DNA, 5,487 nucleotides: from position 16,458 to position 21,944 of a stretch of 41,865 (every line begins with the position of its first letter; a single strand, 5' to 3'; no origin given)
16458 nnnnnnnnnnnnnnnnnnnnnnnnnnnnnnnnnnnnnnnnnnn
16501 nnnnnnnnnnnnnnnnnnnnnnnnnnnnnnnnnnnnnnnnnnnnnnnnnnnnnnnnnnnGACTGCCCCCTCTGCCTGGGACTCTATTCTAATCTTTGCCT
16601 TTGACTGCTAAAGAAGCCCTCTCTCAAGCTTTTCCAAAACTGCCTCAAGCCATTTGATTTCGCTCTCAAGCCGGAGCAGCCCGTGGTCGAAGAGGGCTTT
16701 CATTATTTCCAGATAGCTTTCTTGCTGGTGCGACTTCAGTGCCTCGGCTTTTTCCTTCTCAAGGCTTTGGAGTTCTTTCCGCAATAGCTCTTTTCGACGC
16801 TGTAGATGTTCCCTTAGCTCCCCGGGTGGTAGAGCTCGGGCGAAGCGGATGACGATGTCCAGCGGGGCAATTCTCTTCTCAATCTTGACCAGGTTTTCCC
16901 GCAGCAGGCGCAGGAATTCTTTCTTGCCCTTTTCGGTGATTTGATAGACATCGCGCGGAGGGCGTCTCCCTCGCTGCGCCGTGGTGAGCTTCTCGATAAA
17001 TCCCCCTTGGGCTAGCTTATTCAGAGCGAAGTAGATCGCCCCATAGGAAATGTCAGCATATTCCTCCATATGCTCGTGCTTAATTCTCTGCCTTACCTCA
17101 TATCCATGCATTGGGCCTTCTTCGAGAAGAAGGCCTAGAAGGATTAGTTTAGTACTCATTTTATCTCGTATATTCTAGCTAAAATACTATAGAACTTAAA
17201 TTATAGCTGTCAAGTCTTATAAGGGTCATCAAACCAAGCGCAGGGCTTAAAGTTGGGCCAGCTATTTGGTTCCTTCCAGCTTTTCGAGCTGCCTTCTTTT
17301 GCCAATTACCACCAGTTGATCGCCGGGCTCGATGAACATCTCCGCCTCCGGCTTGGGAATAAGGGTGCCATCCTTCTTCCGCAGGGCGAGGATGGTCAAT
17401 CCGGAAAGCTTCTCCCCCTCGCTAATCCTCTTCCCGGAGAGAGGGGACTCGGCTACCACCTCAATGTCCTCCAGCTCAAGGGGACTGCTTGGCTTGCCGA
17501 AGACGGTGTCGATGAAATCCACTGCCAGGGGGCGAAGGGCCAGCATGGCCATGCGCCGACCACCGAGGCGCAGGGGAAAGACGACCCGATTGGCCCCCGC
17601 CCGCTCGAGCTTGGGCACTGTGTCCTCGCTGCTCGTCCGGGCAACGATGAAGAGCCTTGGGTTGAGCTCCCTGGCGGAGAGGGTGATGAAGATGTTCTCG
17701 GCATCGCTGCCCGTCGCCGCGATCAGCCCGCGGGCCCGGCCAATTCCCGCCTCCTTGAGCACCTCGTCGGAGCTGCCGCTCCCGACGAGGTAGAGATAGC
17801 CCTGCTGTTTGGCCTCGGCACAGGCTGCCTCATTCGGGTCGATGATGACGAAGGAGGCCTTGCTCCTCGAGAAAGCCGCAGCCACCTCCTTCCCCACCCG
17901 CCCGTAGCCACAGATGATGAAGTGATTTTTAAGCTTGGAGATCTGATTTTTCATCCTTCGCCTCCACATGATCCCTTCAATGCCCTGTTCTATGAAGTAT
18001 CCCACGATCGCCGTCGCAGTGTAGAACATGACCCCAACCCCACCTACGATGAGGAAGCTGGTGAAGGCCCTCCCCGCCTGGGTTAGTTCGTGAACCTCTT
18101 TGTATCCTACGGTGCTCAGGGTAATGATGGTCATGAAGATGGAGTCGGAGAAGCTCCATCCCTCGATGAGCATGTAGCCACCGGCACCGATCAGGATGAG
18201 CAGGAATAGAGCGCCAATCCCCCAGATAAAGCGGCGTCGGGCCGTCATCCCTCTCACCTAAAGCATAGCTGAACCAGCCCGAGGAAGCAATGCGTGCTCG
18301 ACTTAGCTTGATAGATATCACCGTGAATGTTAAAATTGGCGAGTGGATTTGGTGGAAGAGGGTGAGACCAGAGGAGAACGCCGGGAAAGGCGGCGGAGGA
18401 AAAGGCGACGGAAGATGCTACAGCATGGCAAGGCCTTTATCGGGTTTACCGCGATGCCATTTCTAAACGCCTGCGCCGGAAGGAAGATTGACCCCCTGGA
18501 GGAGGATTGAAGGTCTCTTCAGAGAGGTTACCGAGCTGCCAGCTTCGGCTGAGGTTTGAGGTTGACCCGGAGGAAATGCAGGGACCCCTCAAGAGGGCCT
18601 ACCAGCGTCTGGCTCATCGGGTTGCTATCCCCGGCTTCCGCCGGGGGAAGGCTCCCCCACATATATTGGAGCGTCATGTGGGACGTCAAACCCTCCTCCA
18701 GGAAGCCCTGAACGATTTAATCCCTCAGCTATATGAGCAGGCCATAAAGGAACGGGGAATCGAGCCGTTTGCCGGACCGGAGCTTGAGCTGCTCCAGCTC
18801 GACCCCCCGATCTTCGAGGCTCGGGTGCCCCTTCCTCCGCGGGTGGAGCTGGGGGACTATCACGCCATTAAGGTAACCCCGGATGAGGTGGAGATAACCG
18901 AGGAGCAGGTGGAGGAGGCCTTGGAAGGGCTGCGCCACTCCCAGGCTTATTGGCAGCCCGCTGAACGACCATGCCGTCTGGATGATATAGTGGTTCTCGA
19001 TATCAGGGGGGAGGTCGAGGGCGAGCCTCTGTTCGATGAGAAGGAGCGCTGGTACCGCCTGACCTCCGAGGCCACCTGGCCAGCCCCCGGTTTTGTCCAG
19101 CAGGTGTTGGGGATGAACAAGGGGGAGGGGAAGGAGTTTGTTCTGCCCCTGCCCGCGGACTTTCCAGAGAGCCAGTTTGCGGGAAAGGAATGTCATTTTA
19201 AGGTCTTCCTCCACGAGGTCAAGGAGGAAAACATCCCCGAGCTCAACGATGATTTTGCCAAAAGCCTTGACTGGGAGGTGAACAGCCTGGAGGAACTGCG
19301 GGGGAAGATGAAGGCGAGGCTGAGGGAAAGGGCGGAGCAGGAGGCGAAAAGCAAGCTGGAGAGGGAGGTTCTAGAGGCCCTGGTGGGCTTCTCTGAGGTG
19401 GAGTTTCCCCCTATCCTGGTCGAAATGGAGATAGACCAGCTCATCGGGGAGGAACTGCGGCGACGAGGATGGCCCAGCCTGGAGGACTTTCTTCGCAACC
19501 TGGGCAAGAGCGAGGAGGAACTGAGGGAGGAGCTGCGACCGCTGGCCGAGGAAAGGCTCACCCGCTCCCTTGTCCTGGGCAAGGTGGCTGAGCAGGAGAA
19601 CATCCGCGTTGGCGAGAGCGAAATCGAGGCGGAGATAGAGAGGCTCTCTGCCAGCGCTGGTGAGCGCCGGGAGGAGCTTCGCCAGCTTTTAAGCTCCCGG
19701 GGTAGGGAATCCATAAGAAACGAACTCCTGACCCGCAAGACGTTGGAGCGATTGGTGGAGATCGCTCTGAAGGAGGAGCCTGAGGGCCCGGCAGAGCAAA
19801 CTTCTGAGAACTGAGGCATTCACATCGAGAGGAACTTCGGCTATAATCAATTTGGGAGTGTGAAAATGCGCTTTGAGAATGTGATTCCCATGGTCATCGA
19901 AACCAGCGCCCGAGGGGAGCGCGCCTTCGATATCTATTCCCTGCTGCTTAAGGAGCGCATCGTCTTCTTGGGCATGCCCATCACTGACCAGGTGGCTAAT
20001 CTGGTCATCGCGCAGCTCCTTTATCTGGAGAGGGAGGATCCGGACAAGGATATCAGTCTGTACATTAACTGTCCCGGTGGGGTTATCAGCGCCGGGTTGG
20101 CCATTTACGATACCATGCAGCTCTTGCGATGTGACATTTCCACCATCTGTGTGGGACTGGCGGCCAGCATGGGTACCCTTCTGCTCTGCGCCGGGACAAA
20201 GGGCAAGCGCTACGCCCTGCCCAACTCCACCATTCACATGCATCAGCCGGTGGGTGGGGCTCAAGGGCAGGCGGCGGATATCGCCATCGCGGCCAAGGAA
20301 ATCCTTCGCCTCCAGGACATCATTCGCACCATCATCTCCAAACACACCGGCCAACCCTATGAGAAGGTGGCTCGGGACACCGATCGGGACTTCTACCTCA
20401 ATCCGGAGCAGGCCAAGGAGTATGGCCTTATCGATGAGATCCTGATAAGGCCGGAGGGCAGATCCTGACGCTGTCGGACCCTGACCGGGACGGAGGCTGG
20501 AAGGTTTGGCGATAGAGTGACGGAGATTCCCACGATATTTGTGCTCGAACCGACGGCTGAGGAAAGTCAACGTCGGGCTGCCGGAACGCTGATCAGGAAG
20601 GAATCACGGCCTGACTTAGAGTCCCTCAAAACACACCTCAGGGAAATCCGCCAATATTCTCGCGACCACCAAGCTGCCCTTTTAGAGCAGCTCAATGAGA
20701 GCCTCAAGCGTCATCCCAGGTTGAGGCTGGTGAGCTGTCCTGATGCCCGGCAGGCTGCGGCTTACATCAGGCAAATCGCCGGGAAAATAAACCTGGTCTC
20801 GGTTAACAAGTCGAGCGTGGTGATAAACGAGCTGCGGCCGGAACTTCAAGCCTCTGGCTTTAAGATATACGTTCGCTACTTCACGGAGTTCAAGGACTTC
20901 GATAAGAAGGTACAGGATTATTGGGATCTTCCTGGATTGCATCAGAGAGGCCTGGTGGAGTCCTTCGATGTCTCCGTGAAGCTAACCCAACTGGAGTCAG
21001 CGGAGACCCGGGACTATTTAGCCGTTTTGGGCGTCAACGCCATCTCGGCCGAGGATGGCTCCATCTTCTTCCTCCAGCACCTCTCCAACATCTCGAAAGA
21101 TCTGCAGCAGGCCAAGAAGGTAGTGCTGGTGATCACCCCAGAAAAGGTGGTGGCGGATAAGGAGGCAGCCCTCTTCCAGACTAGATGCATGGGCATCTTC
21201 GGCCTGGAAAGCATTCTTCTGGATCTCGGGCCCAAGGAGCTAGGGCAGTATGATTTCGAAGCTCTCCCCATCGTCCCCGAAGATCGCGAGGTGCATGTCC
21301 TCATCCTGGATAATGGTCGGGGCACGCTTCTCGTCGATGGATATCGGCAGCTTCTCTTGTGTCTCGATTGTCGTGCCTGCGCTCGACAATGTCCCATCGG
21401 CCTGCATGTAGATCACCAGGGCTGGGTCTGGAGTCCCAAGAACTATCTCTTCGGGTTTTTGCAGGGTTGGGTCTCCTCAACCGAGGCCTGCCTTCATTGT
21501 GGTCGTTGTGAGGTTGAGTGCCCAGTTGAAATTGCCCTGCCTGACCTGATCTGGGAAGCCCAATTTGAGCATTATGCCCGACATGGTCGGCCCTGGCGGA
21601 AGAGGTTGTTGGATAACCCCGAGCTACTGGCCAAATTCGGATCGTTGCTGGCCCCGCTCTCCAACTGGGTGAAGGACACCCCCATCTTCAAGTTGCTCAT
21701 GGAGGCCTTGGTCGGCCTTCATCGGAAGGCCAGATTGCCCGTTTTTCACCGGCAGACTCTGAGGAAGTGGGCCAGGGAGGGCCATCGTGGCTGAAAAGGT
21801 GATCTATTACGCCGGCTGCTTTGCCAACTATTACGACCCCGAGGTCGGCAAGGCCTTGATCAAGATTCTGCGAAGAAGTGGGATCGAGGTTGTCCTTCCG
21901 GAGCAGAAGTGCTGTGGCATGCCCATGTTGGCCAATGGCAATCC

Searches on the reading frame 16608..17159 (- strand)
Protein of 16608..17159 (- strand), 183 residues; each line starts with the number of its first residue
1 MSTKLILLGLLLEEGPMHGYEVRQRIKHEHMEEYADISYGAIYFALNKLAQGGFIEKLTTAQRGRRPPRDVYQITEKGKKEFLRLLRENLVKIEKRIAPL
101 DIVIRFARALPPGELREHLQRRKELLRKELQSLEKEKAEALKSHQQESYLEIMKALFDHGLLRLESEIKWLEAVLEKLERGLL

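Call 59: search_protein_families(library=pfam, proteins=[window:16608-17159:-], max_evalue=0.00001)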
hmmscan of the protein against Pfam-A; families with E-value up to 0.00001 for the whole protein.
window:16608-17159:- (183 aa): 3 families
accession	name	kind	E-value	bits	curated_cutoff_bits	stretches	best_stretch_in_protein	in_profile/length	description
PF03551.20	PadR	-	1.7e-16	60.4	27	1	8-82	2-73/75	Transcriptional regulator PadR-like family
PF10400.15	Vir_act_alpha_C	-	3.6e-07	31.2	22.4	1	104-179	9-78/78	Virulence activator alpha C-term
PF13601.12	HTH_34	-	2.1e-06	28.2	27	0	25-86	14-73/80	Winged helix DNA-binding domain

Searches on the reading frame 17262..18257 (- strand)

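Call 59: search_protein_families(library=pfam, proteins=[window:17262-18257:-], max_evalue=0.00001)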
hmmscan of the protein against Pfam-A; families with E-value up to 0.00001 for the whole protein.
window:17262-18257:- (331 aa): 3 families
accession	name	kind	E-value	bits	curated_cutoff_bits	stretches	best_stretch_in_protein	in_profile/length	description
PF02254.24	TrkA_N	-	2.4e-37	128.3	23.8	1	113-228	1-116/116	TrkA-N domain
PF07885.22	Ion_trans_2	-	1.1e-14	54.5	22.5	1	17-89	3-78/79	Ion channel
PF02080.26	TrkA_C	-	1.4e-10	41.4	27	1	264-328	3-67/71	TrkA-C domain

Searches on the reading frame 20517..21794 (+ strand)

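Call 59: search_protein_families(library=pfam, proteins=[window:20517-21794:+], max_evalue=0.00001)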
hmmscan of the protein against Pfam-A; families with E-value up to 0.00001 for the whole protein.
window:20517-21794:+ (425 aa): 5 families
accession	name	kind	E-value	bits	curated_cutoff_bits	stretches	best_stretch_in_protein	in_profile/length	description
PF12837.12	Fer4_6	-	5.8e-07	29.6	25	0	322-338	6-22/24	4Fe-4S binding domain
PF13237.11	Fer4_10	-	7.1e-07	29.5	25.5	0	320-337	4-21/53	4Fe-4S dicluster domain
PF12838.12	Fer4_7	-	1.9e-06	28.7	27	1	282-339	2-52/52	4Fe-4S dicluster domain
PF13187.11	Fer4_9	-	3.6e-06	27.3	27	0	282-338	2-50/52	4Fe-4S dicluster domain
PF13183.11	Fer4_8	-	4.7e-06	27.5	27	0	279-339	2-68/68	4Fe-4S dicluster domain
